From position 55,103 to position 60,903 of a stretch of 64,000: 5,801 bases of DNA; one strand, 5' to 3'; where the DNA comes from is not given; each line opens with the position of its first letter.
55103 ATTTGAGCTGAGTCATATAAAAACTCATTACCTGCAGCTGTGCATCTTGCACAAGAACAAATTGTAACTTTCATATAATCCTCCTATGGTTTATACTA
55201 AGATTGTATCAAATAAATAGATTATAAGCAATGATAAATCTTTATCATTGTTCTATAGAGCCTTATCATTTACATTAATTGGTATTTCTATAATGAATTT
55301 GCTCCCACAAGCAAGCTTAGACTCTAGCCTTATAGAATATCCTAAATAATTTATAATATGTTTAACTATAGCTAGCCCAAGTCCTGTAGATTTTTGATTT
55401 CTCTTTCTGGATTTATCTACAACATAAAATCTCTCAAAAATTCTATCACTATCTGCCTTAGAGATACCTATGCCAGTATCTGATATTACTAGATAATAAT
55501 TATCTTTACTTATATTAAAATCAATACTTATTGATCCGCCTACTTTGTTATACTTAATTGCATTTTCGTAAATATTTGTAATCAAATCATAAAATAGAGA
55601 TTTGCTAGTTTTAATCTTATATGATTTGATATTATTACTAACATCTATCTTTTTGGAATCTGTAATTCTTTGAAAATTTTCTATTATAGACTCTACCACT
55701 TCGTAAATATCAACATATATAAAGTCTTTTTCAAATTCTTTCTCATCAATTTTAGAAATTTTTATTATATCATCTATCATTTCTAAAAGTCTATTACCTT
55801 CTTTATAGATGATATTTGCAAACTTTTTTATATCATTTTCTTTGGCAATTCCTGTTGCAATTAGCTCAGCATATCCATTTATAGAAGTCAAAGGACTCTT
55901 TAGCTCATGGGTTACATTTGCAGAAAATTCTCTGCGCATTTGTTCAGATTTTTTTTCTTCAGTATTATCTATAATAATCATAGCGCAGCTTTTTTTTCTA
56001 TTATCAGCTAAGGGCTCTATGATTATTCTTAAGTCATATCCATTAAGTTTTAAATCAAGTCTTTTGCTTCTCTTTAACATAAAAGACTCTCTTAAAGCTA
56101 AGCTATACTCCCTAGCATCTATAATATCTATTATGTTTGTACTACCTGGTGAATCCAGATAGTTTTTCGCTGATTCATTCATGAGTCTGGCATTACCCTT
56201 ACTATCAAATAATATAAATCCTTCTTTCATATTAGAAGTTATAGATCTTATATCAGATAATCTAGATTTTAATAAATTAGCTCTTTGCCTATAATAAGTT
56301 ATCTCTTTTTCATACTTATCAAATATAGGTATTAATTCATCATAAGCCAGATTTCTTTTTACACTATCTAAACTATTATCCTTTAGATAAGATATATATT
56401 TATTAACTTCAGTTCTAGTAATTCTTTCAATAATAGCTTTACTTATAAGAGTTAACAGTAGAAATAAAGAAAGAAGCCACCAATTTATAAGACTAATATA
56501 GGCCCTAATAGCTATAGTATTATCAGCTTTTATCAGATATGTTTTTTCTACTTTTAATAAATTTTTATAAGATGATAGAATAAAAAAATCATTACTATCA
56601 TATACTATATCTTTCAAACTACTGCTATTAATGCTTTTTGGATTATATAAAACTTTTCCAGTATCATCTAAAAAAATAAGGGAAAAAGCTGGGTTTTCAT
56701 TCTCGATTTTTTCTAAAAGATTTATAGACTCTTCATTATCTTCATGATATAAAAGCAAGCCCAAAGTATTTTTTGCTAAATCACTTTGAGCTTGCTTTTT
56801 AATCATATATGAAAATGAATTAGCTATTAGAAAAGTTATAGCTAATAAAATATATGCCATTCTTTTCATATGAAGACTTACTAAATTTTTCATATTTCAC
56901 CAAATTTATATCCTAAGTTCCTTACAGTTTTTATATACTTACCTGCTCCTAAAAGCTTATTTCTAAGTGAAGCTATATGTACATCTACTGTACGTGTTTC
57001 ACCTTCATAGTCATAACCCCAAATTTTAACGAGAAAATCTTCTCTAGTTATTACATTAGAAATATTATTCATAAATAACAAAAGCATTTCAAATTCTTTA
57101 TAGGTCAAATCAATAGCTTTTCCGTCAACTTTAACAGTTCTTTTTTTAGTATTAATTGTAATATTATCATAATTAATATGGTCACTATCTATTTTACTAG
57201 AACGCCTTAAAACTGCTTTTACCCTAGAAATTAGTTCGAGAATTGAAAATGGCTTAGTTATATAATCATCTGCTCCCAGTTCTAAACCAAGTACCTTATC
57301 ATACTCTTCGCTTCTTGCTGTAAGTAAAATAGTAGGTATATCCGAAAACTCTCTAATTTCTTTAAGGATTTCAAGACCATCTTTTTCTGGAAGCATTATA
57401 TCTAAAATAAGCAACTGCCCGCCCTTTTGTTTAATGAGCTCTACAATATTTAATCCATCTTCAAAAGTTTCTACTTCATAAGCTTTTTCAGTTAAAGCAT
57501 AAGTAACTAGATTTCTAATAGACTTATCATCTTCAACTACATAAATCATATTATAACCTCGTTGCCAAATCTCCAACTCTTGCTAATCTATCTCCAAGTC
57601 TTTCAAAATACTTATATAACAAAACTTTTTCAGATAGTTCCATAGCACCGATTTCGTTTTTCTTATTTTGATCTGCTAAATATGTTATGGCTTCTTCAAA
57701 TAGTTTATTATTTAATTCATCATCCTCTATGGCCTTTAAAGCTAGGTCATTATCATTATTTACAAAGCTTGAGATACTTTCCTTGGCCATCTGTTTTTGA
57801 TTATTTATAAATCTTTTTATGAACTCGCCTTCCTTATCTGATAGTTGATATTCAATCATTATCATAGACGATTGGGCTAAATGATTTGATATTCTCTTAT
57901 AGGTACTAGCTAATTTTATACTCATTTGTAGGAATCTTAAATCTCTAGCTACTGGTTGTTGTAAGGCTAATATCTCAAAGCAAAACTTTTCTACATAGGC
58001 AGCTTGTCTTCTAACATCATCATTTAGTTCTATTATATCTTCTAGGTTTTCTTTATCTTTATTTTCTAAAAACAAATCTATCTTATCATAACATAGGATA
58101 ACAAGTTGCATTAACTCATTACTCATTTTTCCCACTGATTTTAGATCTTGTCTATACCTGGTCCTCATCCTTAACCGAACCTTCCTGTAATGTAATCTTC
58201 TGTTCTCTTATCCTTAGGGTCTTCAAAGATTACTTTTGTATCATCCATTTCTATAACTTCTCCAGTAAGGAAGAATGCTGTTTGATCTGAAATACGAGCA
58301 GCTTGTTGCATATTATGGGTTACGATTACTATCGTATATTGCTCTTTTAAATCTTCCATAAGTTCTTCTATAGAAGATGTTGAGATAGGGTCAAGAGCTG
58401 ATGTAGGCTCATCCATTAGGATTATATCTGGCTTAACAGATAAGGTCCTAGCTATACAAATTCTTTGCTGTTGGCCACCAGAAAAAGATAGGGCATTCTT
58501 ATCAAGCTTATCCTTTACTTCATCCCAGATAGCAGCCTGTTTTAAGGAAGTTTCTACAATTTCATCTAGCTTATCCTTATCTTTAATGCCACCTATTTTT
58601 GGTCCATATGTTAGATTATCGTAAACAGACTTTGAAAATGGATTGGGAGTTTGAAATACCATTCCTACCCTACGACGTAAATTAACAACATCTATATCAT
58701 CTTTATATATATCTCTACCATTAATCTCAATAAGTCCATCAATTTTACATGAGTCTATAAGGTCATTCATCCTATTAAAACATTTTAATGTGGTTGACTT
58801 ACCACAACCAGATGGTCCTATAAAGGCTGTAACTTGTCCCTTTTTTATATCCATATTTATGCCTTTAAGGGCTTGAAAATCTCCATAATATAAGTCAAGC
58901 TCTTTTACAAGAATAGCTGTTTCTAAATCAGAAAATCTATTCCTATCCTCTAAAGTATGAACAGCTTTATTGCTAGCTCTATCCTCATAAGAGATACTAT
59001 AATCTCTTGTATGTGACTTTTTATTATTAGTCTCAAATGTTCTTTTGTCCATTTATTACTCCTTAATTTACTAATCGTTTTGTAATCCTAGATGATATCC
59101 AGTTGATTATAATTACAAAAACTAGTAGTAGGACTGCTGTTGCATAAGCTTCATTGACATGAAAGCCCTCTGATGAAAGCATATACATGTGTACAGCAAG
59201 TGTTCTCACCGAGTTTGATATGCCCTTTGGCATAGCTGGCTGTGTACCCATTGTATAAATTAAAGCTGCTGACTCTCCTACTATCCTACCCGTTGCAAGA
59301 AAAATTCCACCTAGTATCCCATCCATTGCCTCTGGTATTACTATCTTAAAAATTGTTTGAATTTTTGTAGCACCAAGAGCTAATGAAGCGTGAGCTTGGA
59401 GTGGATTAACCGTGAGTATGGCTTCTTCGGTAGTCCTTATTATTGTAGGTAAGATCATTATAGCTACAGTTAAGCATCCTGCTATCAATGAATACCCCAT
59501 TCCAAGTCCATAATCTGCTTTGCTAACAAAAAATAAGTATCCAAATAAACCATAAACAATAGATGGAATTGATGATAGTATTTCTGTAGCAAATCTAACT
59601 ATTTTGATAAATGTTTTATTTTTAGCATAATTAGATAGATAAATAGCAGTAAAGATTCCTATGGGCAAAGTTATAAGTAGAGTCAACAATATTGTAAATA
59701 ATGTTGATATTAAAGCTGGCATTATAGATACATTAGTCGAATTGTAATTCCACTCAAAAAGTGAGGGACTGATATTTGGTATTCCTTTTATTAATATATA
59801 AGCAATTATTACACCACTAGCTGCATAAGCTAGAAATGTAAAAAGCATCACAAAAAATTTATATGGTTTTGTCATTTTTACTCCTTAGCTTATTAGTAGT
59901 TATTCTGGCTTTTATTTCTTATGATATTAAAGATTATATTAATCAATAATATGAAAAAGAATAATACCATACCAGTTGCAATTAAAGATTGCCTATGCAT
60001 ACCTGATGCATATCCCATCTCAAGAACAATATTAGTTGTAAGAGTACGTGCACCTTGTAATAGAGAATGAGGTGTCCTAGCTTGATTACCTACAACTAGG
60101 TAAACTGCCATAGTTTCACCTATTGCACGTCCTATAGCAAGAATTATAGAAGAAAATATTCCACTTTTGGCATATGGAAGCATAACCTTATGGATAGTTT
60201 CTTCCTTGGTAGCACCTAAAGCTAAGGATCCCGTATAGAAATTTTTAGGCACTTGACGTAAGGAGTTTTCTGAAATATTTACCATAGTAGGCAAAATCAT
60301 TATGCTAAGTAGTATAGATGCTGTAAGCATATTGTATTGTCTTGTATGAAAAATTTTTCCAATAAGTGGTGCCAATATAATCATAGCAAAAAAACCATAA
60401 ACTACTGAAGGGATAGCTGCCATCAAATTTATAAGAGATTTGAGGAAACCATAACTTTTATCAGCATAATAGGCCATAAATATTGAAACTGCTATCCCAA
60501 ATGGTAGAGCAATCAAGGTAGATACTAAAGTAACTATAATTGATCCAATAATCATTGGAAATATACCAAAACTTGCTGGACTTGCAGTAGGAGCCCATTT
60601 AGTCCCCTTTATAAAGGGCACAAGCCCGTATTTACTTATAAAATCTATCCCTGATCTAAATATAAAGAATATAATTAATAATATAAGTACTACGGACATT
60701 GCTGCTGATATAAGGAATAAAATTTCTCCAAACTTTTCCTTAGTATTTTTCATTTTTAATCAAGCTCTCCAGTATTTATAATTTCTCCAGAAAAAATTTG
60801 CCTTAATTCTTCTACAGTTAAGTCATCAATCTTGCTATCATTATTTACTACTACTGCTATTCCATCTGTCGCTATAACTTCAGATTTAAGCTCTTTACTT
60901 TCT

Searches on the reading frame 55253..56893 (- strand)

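Call 44: search_protein_families(library=pfam, proteins=[window:55253-56893:-], max_evalue=0.00001)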
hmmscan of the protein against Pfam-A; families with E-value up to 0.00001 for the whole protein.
window:55253-56893:- (546 aa): 2 families
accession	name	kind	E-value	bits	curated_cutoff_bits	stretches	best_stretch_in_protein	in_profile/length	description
PF02518.31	HATPase_c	-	5.4e-22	78.8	26.4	1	434-539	6-109/111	Histidine kinase-, DNA gyrase B-, and HSP90-like ATPase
PF00512.31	HisKA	-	4.6e-16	59.1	26.9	1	319-384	1-65/66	His Kinase A (phospho-acceptor) domain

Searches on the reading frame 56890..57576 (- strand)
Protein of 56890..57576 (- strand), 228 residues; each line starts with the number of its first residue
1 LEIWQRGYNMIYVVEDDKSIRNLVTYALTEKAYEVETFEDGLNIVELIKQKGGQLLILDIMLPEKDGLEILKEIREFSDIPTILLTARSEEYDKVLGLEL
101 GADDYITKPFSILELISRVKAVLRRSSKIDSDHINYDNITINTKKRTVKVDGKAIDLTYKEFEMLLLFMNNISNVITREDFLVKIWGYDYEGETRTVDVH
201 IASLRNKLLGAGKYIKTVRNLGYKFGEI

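Call 44: search_protein_families(library=pfam, proteins=[window:56890-57576:-], max_evalue=0.00001)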
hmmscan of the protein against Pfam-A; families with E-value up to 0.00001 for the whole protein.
window:56890-57576:- (228 aa): 2 families
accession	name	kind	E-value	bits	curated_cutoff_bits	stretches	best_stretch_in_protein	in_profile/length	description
PF00072.30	Response_reg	-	3.1e-27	95.4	30.2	1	11-119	1-110/111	Response regulator receiver domain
PF00486.34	Trans_reg_C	-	7.8e-24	84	26.2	1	152-225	1-77/77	Transcriptional regulatory protein, C terminal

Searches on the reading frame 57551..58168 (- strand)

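Call 44: search_protein_families(library=pfam, proteins=[window:57551-58168:-], max_evalue=0.00001)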
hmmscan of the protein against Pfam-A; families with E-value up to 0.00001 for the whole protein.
window:57551-58168:- (205 aa): 1 family
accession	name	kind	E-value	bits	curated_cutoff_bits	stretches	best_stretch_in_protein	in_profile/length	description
PF01895.24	PhoU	-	6.3e-20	71.8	23.5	2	18-98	3-83/89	PhoU domain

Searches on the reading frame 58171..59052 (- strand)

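Call 44: search_protein_families(library=pfam, proteins=[window:58171-59052:-], max_evalue=0.00001)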
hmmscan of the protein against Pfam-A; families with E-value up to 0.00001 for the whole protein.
window:58171-59052:- (293 aa): 3 families
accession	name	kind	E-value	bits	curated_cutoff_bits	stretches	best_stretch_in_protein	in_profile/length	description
PF00005.33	ABC_tran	-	4.4e-32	112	25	1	62-218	1-137/137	ABC transporter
PF13304.12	AAA_21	-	1.8e-11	45.1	27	1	148-248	195-300/304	AAA domain, putative AbiEii toxin, Type IV TA system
PF02463.25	SMC_N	-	8.6e-06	25.8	40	0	59-255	10-206/220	RecF/RecN/SMC N terminal domain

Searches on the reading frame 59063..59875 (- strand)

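Call 44: search_protein_families(library=pfam, proteins=[window:59063-59875:-], max_evalue=0.00001)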
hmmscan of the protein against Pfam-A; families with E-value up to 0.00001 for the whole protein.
window:59063-59875:- (270 aa): 1 family
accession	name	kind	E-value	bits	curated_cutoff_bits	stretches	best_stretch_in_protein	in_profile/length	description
PF00528.27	BPD_transp_1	-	6.3e-18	65.6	26.4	1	70-268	2-182/184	Binding-protein-dependent transport system inner membrane component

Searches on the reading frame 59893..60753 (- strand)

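Call 44: search_protein_families(library=pfam, proteins=[window:59893-60753:-], max_evalue=0.00001)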
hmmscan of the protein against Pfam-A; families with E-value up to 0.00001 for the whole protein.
window:59893-60753:- (286 aa): 1 family
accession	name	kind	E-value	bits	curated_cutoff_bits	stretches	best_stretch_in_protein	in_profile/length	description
PF00528.27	BPD_transp_1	-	1.8e-20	73.8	26.4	1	86-278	1-178/184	Binding-protein-dependent transport system inner membrane component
